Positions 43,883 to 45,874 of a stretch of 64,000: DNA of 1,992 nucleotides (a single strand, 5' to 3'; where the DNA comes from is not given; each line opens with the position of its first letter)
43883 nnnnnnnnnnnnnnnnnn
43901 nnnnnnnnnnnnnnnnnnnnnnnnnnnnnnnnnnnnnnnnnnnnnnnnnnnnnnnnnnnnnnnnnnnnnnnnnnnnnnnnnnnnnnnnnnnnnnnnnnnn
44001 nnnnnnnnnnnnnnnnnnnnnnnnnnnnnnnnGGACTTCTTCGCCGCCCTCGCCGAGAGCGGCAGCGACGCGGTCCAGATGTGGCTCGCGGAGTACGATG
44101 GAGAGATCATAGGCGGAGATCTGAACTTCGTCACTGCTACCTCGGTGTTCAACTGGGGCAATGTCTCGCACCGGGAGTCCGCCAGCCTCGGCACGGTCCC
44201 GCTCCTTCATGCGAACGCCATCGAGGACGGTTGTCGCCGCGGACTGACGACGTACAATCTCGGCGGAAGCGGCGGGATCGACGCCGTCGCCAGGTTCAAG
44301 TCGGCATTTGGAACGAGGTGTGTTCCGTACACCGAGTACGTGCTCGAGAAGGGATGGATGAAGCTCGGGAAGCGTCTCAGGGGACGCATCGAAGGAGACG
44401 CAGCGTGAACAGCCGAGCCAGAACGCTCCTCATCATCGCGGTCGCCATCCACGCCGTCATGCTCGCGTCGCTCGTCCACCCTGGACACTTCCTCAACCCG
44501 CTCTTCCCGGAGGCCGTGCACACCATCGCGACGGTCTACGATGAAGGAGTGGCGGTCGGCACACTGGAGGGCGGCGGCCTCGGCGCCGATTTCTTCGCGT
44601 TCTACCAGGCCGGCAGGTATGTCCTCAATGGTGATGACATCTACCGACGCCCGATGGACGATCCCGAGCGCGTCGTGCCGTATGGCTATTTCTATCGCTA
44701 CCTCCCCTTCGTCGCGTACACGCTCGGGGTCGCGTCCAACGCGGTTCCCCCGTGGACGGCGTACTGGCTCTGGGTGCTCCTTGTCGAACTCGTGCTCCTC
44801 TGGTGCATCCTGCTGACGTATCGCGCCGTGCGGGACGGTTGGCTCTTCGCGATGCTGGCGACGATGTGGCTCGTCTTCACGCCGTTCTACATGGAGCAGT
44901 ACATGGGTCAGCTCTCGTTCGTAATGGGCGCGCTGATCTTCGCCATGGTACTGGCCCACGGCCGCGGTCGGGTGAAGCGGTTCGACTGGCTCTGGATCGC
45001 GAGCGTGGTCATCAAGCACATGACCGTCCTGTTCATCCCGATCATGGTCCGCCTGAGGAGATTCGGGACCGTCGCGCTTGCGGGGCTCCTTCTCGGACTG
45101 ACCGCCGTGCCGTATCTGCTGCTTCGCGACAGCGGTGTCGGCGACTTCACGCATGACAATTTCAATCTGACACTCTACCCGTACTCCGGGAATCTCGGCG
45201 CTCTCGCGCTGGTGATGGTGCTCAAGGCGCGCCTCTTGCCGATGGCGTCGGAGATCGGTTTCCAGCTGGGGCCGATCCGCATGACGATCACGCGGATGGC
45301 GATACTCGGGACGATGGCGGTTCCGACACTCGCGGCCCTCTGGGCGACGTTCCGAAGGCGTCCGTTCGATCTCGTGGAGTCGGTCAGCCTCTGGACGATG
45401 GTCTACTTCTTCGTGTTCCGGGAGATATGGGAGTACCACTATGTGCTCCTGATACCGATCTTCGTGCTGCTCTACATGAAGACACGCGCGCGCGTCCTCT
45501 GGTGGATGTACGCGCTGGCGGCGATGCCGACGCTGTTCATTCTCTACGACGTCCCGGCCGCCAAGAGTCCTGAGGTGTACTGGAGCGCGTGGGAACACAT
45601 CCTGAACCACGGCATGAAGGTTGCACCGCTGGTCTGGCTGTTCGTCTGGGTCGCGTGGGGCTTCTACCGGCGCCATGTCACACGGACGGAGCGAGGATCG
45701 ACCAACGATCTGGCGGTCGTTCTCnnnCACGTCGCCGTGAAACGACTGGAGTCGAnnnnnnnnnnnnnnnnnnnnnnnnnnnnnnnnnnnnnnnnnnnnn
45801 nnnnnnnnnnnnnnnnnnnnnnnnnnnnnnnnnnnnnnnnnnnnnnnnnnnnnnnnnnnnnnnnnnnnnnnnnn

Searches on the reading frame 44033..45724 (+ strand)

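Call 14: search_protein_families(library=pfam, proteins=[window:44033-45724:+], max_evalue=0.0001)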
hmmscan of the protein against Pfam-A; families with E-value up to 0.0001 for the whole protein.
window:44033-45724:+ (564 aa): 1 family
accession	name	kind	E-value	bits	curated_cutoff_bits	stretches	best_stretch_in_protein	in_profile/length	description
PF09594.16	GT87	-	1.1e-08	35.6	25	1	225-457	5-231/237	Glycosyltransferase family 87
